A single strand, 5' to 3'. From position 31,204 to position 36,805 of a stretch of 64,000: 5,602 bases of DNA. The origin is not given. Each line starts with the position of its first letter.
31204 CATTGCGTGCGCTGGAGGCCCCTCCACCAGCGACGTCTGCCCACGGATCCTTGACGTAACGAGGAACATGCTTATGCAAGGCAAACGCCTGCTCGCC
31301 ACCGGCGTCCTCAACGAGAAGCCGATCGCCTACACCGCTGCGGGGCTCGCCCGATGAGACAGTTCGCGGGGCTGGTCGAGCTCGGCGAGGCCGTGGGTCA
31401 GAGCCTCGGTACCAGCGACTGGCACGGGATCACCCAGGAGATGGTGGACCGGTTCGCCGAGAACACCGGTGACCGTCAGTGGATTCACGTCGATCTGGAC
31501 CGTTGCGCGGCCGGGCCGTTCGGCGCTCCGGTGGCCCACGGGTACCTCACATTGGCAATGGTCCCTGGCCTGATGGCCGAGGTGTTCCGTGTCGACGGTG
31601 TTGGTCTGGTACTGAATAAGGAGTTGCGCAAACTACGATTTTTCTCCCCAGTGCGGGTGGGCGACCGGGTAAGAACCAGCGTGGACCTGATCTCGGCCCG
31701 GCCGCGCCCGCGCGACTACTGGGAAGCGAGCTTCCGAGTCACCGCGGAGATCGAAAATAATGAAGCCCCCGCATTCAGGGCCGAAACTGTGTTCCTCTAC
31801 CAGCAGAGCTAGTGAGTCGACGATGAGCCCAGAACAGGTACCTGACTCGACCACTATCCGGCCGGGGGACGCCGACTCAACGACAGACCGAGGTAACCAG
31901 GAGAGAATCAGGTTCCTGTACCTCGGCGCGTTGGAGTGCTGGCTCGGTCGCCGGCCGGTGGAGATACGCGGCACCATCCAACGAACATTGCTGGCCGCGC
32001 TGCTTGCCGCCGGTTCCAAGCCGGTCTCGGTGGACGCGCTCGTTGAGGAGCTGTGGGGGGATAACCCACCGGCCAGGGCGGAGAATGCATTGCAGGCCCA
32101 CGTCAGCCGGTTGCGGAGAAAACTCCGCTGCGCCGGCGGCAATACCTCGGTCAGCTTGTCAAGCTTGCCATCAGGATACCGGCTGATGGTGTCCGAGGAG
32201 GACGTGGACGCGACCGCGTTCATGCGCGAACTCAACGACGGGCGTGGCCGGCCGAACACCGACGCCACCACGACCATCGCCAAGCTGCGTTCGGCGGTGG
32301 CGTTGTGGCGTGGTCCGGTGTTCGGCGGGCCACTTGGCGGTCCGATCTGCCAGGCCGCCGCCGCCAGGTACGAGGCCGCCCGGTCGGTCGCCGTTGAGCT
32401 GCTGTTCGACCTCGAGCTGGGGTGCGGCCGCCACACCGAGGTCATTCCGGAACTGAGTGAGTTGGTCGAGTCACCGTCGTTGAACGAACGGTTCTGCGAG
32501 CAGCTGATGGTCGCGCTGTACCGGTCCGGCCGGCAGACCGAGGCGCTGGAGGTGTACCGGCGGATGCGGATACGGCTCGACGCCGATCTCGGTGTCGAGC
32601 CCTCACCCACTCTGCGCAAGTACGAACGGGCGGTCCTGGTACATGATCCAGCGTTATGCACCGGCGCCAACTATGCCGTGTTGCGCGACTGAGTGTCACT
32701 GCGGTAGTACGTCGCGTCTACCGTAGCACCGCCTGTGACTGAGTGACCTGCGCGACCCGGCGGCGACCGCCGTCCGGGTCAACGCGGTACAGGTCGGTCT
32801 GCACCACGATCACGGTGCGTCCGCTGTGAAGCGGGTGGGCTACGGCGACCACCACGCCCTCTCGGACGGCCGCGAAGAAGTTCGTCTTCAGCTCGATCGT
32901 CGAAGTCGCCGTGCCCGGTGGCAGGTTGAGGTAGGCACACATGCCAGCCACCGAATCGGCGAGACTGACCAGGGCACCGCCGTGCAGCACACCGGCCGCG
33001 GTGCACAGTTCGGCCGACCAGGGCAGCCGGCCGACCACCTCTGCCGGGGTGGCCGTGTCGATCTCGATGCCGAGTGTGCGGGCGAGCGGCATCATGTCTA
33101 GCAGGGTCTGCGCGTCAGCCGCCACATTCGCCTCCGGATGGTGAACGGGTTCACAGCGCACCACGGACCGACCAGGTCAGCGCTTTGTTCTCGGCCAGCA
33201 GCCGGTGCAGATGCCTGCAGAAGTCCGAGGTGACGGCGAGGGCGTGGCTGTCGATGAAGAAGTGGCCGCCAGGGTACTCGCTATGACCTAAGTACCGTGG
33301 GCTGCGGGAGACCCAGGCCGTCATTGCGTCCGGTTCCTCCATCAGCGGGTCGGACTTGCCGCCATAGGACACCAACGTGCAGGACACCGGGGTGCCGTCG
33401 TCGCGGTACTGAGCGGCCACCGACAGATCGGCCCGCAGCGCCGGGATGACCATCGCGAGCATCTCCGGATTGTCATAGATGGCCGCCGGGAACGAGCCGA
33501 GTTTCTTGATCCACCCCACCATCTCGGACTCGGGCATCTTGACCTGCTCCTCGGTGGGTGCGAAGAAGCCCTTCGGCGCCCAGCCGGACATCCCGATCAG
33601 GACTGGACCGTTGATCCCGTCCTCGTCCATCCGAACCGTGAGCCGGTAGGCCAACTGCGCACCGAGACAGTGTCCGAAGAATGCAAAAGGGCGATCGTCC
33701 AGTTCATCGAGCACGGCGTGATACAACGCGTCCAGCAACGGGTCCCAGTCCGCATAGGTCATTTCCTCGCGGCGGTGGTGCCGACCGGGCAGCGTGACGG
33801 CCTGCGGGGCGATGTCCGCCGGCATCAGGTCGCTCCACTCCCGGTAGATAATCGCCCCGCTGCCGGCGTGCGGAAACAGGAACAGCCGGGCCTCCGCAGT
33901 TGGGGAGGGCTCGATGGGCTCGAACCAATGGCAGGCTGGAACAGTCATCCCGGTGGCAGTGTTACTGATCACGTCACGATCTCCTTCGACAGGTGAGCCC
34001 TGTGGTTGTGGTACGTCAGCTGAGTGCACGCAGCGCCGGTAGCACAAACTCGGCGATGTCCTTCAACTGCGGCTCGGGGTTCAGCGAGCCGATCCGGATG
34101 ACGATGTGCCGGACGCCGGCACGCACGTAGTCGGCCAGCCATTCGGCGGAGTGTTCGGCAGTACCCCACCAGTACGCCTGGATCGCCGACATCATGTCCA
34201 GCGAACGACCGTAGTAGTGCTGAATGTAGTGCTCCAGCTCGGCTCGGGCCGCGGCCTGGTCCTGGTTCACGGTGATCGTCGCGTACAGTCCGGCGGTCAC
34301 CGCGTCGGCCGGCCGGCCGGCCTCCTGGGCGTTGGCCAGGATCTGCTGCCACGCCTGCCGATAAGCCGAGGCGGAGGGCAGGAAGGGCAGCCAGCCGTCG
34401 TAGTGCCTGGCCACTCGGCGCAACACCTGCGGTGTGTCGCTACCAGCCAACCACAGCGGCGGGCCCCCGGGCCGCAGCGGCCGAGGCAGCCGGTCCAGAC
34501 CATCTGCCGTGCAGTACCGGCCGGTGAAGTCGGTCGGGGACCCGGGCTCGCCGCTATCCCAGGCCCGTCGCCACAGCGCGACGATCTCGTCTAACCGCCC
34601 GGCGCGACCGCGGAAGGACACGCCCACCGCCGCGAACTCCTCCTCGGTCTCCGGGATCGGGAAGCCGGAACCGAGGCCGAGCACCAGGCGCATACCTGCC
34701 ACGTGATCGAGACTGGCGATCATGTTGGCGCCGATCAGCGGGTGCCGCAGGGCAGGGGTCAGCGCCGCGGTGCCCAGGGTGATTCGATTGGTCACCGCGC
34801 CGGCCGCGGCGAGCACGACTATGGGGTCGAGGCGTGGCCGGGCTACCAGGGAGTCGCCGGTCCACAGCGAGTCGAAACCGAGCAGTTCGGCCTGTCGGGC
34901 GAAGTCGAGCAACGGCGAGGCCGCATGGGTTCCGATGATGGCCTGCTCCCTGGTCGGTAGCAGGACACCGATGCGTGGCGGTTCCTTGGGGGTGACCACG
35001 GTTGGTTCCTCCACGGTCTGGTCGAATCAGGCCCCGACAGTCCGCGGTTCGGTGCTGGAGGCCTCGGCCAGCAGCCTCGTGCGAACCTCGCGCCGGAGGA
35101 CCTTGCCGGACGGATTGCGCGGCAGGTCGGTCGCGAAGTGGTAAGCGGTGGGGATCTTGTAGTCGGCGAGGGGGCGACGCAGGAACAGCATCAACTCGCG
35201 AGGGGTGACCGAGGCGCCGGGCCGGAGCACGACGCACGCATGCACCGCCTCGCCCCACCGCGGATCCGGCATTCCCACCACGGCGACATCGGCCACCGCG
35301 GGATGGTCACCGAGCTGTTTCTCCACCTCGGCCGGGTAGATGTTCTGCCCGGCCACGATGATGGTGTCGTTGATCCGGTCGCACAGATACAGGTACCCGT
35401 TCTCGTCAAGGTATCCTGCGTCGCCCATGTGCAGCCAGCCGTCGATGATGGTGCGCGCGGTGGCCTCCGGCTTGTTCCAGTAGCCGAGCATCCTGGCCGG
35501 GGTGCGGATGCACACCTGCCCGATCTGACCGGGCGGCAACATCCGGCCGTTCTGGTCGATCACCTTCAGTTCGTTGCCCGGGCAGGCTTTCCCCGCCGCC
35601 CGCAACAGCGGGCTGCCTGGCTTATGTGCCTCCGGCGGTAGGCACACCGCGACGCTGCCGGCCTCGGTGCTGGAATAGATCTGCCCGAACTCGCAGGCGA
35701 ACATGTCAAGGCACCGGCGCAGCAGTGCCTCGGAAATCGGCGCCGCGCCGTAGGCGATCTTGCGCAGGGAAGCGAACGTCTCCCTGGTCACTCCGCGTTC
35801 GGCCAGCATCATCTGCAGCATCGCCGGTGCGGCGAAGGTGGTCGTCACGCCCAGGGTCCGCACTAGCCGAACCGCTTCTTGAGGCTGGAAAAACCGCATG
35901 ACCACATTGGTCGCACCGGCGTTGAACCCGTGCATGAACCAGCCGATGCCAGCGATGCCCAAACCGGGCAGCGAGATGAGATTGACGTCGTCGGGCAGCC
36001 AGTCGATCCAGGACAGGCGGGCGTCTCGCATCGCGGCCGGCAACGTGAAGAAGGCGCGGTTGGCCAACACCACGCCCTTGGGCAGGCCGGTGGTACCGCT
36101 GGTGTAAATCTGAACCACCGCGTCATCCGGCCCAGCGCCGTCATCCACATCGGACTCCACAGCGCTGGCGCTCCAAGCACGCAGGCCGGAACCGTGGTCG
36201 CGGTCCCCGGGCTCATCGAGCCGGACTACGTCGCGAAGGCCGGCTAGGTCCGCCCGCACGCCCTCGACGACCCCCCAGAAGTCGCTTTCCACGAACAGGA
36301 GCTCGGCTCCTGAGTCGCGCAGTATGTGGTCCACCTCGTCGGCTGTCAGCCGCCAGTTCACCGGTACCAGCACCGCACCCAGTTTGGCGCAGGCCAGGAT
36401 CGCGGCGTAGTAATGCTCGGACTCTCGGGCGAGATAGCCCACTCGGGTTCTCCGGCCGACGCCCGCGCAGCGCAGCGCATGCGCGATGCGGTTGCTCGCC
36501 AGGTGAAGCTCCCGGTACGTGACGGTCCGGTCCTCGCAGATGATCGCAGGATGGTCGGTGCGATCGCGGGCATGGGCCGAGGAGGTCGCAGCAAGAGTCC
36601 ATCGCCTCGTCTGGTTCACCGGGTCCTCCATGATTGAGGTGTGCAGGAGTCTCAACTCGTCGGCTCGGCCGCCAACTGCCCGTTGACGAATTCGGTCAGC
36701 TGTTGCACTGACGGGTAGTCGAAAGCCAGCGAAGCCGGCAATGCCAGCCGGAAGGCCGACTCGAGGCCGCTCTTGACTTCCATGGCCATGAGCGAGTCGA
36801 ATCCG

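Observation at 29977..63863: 34-kb island: a valanimycin-type N-N/azoxy toolkit grafted onto dedicated fatty-acid and polyketide machinery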

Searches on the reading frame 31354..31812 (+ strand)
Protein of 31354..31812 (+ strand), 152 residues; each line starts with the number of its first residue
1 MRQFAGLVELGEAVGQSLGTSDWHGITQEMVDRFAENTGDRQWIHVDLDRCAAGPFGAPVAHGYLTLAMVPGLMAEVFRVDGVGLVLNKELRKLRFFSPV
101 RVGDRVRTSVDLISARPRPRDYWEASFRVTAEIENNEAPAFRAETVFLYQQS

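Call 5: search_protein_families(library=pfam, proteins=[window:31354-31812:+], max_evalue=0.01)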
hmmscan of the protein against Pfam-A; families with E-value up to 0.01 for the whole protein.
window:31354-31812:+ (152 aa): 2 families
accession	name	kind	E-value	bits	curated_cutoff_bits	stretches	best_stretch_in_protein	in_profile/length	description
PF01575.25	MaoC_dehydratas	-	1e-21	77.2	27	1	12-112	4-101/123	MaoC like domain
PF13452.11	FAS1_DH_region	-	0.00056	20.5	22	1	14-114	3-102/132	FAS1-like, dehydratase domain region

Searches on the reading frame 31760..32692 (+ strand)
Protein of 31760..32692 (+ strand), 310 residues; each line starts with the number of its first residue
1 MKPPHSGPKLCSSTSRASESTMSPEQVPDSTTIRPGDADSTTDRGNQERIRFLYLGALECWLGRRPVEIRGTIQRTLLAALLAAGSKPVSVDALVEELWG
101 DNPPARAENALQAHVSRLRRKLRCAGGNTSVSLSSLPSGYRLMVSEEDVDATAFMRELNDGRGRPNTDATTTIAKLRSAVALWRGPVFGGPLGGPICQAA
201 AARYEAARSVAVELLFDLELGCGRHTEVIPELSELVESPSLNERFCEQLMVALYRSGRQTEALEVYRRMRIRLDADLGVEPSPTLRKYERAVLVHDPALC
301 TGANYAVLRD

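Call 5: search_protein_families(library=pfam, proteins=[window:31760-32692:+], max_evalue=0.01)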
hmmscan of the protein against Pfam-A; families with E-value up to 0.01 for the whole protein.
window:31760-32692:+ (310 aa): 2 families
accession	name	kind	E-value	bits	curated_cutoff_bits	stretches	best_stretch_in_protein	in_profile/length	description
PF03704.23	BTAD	-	2.3e-41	142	22.1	1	149-293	1-146/146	Bacterial transcriptional activator domain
PF00486.34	Trans_reg_C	-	1.4e-10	41.5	26.2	1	74-141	10-76/77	Transcriptional regulatory protein, C terminal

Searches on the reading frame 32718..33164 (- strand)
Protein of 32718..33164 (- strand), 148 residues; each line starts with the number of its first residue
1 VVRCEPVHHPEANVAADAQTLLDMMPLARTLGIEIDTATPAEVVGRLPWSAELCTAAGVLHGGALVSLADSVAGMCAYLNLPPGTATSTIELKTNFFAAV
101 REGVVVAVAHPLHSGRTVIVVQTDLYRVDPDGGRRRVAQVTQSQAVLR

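Call 5: search_protein_families(library=pfam, proteins=[window:32718-33164:-], max_evalue=0.01)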
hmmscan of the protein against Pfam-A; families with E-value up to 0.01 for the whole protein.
window:32718-33164:- (148 aa): 3 families
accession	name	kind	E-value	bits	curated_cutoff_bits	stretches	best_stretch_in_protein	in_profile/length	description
PF03061.28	4HBT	-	2.4e-15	57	20.6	1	58-130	2-75/79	Thioesterase superfamily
PF13622.12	4HBT_3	-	1.4e-06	28.9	24.3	1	56-128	8-72/83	Acyl-CoA thioesterase N-terminal domain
PF14539.12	DUF4442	-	6.5e-05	23.6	25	1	22-111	10-98/132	Domain of unknown function (DUF4442)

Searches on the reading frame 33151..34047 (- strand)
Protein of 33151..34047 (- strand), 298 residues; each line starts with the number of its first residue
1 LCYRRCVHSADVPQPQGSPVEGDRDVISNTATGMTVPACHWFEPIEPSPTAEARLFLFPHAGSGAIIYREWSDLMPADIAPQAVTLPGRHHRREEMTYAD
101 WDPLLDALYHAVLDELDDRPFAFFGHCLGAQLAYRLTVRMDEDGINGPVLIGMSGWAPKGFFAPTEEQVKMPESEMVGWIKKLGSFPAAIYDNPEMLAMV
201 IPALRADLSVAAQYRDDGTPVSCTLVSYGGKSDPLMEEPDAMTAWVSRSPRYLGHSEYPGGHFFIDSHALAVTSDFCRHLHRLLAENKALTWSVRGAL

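Call 5: search_protein_families(library=pfam, proteins=[window:33151-34047:-], max_evalue=0.01)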
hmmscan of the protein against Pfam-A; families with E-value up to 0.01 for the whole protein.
window:33151-34047:- (298 aa): 3 families
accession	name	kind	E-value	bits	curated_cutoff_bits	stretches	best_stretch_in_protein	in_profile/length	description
PF00975.26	Thioesterase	-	2.2e-29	103.7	26.4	1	54-280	2-222/226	Thioesterase domain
PF12697.13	Abhydrolase_6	-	1.7e-07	32.6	26.3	1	83-271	32-213/217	Alpha/beta hydrolase family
PF00561.26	Abhydrolase_1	-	0.00015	22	25.8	0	106-146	57-95/245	alpha/beta hydrolase fold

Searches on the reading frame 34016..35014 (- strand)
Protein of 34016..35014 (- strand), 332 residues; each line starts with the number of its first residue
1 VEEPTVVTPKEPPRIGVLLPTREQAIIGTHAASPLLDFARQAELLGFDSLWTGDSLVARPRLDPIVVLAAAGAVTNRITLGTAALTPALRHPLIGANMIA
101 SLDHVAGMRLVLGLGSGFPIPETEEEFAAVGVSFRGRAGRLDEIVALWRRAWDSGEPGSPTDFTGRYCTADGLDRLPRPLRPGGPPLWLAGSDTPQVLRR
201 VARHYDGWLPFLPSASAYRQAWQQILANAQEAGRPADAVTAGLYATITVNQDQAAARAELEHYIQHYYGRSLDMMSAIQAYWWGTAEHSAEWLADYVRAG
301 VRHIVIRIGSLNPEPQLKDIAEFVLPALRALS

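Call 5: search_protein_families(library=pfam, proteins=[window:34016-35014:-], max_evalue=0.01)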
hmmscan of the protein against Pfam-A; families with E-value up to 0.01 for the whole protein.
window:34016-35014:- (332 aa): 1 family
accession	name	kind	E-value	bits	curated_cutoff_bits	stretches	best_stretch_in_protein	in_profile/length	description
PF00296.26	Bac_luciferase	-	7.1e-59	200.1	27.9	1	14-303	2-314/314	Luciferase-like monooxygenase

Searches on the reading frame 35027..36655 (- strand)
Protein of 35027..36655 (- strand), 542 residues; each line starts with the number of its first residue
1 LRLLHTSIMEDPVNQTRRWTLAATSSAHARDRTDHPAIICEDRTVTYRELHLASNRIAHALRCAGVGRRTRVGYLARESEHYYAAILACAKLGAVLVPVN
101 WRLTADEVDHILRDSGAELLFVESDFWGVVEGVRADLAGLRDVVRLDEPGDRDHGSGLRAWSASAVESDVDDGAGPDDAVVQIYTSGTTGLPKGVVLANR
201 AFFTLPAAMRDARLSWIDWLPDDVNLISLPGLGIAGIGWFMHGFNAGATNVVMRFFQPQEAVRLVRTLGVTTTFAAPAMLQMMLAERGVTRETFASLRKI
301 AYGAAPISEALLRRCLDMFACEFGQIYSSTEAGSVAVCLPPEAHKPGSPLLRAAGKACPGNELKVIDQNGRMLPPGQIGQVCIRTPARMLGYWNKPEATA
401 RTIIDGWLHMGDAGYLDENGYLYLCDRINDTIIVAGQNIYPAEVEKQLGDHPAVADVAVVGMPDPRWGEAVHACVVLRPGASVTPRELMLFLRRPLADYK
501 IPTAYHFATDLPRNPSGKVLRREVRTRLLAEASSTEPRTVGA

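Call 5: search_protein_families(library=pfam, proteins=[window:35027-36655:-], max_evalue=0.01)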
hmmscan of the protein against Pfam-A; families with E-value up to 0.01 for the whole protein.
window:35027-36655:- (542 aa): 2 families
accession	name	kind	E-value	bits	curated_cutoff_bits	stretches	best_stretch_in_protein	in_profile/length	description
PF00501.34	AMP-binding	-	3.3e-79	266.9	29.9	1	28-393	4-384/384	AMP-binding enzyme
PF13193.12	AMP-binding_C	-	4.5e-20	72.8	24.5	1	443-518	1-76/76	AMP-binding enzyme C-terminal domain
